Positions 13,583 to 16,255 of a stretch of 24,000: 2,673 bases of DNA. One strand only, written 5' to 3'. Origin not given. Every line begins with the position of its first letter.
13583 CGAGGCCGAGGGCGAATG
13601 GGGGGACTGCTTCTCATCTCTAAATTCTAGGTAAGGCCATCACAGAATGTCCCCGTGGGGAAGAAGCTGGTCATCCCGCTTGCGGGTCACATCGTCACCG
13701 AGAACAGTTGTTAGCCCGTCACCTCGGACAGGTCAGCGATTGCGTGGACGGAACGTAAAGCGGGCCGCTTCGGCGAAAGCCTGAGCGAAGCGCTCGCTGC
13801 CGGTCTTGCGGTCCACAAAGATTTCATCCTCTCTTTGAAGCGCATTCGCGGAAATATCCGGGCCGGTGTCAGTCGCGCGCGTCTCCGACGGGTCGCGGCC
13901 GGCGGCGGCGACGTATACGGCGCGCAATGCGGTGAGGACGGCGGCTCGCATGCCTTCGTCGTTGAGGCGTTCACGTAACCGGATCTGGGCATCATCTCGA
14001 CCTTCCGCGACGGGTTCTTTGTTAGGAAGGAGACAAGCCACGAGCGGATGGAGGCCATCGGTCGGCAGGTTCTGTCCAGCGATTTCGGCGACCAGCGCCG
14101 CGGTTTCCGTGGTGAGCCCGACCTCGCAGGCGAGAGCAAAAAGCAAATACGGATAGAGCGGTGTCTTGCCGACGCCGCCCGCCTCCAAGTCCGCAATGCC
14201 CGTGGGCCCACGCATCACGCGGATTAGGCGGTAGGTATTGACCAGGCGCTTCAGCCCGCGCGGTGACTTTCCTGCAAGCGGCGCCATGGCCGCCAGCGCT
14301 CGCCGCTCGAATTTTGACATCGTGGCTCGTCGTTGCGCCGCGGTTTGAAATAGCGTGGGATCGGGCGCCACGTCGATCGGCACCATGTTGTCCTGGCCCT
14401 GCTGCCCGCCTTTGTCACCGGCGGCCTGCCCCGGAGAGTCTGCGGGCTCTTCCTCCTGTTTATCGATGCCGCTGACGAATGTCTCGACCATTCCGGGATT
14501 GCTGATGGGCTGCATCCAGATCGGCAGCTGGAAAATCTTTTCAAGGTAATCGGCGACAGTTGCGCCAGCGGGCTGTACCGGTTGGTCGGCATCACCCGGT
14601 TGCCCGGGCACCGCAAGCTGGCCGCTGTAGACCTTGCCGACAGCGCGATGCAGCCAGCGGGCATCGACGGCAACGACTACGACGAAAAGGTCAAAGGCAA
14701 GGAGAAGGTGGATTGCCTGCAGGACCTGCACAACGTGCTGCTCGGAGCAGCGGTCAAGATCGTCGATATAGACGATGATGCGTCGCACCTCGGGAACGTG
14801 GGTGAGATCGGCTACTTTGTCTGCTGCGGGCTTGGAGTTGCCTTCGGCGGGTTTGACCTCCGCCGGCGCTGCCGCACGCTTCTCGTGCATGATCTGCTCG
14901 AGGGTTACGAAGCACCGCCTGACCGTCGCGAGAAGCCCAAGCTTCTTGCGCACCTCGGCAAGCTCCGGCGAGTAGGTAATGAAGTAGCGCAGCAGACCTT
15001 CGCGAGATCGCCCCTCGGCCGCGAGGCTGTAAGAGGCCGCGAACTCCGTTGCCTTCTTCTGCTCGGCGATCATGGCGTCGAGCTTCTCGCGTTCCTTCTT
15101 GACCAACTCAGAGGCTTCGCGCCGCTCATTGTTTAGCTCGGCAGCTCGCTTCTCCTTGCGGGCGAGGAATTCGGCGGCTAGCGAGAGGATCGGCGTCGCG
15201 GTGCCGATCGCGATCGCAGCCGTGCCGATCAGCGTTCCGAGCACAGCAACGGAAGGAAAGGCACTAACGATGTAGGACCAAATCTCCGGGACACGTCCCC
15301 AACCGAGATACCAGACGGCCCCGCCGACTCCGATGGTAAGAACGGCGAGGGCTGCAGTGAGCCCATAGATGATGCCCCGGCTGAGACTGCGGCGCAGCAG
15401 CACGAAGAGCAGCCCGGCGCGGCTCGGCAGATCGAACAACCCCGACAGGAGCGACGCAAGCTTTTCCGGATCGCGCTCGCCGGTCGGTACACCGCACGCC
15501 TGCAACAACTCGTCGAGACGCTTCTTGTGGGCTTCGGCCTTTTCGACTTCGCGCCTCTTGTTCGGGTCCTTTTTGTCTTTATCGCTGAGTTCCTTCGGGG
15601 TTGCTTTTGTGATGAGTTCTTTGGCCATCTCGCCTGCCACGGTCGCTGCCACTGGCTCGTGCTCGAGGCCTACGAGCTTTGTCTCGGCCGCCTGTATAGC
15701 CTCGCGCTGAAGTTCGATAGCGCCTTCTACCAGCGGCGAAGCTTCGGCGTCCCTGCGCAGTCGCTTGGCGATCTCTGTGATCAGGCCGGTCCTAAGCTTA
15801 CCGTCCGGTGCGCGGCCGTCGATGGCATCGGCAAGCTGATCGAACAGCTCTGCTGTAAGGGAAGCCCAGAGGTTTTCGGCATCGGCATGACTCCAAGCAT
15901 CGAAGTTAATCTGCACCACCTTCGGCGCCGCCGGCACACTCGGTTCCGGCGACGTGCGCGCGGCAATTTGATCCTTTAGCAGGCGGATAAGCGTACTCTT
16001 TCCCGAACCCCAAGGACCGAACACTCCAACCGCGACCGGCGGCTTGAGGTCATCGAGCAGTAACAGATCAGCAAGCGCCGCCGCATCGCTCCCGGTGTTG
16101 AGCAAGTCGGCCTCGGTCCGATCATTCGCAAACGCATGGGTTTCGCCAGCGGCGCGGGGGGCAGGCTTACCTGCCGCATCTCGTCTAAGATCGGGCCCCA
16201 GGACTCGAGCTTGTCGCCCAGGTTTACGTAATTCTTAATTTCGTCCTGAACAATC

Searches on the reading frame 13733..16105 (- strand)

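Call 18: search_protein_families(library=pfam, proteins=[window:13733-16105:-], max_evalue=0.001)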
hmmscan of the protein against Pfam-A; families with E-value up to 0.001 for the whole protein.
window:13733-16105:- (790 aa): 1 family
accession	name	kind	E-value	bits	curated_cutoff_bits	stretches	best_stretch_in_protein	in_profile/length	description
PF07693.20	KAP_NTPase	-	5.1e-29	101.9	20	2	436-628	148-289/293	KAP family P-loop domain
